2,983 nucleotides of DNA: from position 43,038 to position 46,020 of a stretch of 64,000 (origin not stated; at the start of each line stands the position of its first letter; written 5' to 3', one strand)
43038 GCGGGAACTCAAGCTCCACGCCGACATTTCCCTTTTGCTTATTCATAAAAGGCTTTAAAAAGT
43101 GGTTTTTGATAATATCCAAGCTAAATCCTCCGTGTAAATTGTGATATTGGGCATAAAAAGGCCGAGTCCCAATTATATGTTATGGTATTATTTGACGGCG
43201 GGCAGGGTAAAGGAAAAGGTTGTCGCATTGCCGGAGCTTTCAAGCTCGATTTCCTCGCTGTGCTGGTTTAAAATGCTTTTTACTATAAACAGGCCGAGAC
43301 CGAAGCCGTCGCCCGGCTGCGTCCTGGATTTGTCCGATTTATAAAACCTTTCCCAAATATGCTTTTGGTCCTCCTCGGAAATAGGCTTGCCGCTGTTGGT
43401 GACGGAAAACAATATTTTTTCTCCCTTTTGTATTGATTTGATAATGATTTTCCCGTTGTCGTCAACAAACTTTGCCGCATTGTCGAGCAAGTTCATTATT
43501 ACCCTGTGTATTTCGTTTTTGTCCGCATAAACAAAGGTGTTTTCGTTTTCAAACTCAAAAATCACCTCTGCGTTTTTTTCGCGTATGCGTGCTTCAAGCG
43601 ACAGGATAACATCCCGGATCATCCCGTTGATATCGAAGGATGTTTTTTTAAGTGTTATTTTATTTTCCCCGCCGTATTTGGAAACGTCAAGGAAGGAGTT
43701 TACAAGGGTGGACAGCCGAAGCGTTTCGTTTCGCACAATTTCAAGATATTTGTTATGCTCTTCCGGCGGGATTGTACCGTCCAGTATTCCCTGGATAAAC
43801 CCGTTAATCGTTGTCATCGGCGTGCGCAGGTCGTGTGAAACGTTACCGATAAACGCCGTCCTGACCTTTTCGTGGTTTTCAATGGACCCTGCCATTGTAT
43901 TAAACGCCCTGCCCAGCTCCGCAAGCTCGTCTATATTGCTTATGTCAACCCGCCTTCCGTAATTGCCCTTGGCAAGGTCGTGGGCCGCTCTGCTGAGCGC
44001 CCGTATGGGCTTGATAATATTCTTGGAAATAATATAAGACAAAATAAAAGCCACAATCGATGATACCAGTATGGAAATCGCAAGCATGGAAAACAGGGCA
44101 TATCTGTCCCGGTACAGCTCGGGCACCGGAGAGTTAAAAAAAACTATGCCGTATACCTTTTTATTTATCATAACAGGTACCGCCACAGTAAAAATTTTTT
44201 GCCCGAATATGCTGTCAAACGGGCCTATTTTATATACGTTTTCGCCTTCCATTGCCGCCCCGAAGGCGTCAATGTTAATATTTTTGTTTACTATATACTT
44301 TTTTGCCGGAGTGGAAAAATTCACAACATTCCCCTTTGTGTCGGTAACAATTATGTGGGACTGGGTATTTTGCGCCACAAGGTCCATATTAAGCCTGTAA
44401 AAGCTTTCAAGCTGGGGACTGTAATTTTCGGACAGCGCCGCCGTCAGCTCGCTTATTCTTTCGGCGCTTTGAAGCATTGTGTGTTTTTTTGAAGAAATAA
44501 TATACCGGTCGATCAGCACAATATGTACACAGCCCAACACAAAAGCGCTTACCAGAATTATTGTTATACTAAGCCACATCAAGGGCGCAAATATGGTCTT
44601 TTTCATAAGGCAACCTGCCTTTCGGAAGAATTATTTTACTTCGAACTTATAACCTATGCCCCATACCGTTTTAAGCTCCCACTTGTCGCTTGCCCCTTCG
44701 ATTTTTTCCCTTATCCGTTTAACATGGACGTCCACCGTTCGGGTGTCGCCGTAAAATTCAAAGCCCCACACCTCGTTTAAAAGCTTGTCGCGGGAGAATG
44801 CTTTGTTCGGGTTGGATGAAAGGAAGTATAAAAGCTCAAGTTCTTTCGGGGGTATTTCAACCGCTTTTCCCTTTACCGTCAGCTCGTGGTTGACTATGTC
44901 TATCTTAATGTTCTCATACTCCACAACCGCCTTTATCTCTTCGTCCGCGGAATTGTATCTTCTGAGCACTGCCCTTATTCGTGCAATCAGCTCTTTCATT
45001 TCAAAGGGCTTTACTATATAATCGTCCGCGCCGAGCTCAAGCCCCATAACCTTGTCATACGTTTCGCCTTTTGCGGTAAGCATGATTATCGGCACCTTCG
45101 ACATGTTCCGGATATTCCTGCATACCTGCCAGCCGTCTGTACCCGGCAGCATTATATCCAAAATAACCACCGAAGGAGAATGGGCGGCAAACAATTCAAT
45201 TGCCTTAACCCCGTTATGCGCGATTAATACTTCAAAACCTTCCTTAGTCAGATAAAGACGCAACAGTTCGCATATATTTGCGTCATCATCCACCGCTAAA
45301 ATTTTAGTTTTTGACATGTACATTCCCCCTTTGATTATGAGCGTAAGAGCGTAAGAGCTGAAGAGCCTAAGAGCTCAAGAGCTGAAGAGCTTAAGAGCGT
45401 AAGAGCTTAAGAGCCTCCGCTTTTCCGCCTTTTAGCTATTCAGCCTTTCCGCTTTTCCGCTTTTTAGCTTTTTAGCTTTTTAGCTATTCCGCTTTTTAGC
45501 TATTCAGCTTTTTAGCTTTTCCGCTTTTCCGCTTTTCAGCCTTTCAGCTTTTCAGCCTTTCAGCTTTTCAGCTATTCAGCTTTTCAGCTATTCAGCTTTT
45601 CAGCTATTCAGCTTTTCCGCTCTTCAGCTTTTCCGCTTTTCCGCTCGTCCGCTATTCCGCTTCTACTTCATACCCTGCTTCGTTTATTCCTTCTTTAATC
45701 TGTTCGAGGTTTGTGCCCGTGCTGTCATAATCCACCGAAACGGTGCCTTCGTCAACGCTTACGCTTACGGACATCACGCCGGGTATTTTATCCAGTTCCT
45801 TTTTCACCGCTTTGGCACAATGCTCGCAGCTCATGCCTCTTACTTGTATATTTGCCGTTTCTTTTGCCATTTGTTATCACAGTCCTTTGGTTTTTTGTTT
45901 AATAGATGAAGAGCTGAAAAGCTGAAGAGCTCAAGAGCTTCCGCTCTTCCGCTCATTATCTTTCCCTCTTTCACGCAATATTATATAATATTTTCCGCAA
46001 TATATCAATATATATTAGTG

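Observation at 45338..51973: Six arrays of a degenerate octanucleotide tandem repeat occupy almost every intergenic gap across 6.6 kb and were seen nowhere else in the window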

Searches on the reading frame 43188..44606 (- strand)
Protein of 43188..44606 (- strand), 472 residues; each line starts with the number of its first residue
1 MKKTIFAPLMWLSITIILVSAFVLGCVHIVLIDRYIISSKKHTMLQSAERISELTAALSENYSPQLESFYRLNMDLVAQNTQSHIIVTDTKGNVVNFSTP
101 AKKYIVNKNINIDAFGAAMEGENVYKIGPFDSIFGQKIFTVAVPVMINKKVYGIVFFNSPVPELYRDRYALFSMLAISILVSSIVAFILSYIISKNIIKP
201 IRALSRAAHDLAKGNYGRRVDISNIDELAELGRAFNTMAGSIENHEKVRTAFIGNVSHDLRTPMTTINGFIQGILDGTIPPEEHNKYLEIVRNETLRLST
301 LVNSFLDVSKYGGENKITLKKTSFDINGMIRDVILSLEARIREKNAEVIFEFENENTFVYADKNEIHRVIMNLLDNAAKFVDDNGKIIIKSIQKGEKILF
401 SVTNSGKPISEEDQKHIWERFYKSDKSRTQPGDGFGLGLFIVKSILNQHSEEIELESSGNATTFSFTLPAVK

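Call 9: search_protein_families(library=pfam, proteins=[window:43188-44606:-])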
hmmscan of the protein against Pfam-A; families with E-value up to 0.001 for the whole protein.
window:43188-44606:- (472 aa): 5 families
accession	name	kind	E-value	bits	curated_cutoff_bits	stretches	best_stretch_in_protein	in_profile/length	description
PF02518.31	HATPase_c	-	4.2e-21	75.9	26.4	1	362-470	2-109/111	Histidine kinase-, DNA gyrase B-, and HSP90-like ATPase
PF00512.31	HisKA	-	1.9e-16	60.3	26.9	1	249-311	2-63/66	His Kinase A (phospho-acceptor) domain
PF00672.30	HAMP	-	1e-14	55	25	1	193-243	2-52/53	HAMP domain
PF14501.12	HATPase_c_5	-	3.5e-06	27.3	22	1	365-467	5-100/102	GHKL domain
PF02743.24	dCache_1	-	0.00078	19.5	45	0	83-155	69-146/240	Cache domain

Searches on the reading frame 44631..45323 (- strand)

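Call 9: search_protein_families(library=pfam, proteins=[window:44631-45323:-])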
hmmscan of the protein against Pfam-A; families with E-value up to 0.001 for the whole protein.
window:44631-45323:- (230 aa): 3 families
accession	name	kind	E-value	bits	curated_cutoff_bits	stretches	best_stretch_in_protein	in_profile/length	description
PF00072.30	Response_reg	-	1.9e-30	105.7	30.2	1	8-117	1-111/111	Response regulator receiver domain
PF00486.34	Trans_reg_C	-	2.4e-27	95.2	26.2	1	152-227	1-77/77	Transcriptional regulatory protein, C terminal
PF23198.2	PDE8A_N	-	0.00051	20.4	29.6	1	15-78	20-84/147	PDE8A-like, N-terminal domain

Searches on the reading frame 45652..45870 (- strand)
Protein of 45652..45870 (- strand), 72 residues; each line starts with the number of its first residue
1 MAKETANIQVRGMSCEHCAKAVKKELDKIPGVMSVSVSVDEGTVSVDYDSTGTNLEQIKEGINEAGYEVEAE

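Call 9: search_protein_families(library=pfam, proteins=[window:45652-45870:-])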
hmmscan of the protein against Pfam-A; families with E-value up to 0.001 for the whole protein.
window:45652-45870:- (72 aa): 2 families
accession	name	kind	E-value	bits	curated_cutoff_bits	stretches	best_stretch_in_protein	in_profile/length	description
PF00403.32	HMA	-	1.8e-19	70.3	24.8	1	8-68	2-62/62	Heavy-metal-associated domain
PF19803.4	DUF6286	-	4.4e-05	24.3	35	1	11-65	33-87/108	Family of unknown function (DUF6286)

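Call 60: list_cluster_members(proteins=[P0121, window:45652-45870:-, window:50073-50813:-, window:48052-49224:-])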
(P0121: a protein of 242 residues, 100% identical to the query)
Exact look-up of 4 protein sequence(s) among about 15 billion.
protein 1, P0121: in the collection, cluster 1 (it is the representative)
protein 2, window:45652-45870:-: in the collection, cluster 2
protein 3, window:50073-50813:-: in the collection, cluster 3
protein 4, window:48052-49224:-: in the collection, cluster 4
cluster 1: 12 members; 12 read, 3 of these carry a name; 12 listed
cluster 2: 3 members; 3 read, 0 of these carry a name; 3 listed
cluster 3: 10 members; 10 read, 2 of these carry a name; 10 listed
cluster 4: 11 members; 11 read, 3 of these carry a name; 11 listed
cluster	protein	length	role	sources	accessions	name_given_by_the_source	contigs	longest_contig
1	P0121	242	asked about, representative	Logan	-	-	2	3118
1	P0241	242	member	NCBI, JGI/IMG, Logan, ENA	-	ATP-dependent protease ClpP protease subunit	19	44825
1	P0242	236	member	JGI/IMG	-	ATP-dependent protease ClpP protease subunit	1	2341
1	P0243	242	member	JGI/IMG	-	ATP-dependent protease ClpP protease subunit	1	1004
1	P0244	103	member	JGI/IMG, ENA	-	-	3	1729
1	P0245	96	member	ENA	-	-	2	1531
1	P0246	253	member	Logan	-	-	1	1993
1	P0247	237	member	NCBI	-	-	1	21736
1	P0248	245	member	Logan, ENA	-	-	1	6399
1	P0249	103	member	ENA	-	-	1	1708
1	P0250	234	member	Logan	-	-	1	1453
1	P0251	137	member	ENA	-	-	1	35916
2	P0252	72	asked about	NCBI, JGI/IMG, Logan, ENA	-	-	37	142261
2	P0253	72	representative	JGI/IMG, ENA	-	-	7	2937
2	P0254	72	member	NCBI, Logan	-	-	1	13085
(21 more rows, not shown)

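Call 62: find_encoding_contigs(protein=P0241, flank=10000, max_places=8)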
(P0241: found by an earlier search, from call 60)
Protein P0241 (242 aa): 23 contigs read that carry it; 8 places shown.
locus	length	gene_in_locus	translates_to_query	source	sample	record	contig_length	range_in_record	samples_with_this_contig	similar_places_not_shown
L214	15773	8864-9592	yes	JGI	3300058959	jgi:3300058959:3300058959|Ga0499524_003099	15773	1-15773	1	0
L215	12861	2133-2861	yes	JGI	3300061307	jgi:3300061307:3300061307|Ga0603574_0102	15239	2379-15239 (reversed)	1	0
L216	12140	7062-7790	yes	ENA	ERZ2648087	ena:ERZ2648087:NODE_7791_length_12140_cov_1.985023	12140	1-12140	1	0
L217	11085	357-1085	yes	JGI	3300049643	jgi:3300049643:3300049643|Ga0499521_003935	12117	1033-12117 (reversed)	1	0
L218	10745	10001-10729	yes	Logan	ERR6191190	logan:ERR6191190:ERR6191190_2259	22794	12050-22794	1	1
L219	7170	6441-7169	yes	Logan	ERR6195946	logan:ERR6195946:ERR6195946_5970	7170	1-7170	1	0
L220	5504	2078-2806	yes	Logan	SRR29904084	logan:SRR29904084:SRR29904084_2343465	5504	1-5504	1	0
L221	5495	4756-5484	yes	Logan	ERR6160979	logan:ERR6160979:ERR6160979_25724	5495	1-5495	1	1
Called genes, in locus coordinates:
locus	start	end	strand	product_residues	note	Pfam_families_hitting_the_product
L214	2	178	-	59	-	?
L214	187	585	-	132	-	PF00583:Acetyltransf_1, PF13302:Acetyltransf_3 (weak), PF13673:Acetyltransf_10, PF13420:Acetyltransf_4, PF13508:Acetyltransf_7, PF13527:Acetyltransf_9 (weak), PF08445:FR47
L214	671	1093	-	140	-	PF01451:LMWPc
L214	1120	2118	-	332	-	PF01300:Sua5_yciO_yrdC, PF03481:Sua5_C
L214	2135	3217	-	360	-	PF03462:PCRF, PF00472:RF-1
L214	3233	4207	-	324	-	PF03462:PCRF, PF00472:RF-1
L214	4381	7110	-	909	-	PF07517:SecA_DEAD, PF00270:DEAD (weak), PF01043:SecA_PP_bind, PF21090:P-loop_SecA, PF07516:SecA_SW, PF02810:SEC-C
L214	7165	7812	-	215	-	PF06971:Put_DNA-bind_N, PF01408:GFO_IDH_MocA (weak), PF02629:CoA_binding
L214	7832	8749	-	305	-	PF04204:HTS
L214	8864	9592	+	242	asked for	PF00574:CLP_protease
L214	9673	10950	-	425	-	PF00675:Peptidase_M16, PF05193:Peptidase_M16_C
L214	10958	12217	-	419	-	PF05193:Peptidase_M16_C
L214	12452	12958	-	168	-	PF06779:MFS_4 (weak)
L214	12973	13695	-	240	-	PF20260:PUA_4, PF04452:Methyltrans_RNA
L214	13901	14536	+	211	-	PF00882:Zn_dep_PLPC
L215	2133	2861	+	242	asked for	PF00574:CLP_protease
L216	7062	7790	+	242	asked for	PF00574:CLP_protease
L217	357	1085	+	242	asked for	PF00574:CLP_protease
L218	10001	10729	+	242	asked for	PF00574:CLP_protease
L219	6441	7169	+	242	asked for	PF00574:CLP_protease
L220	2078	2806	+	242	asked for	PF00574:CLP_protease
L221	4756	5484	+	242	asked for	PF00574:CLP_protease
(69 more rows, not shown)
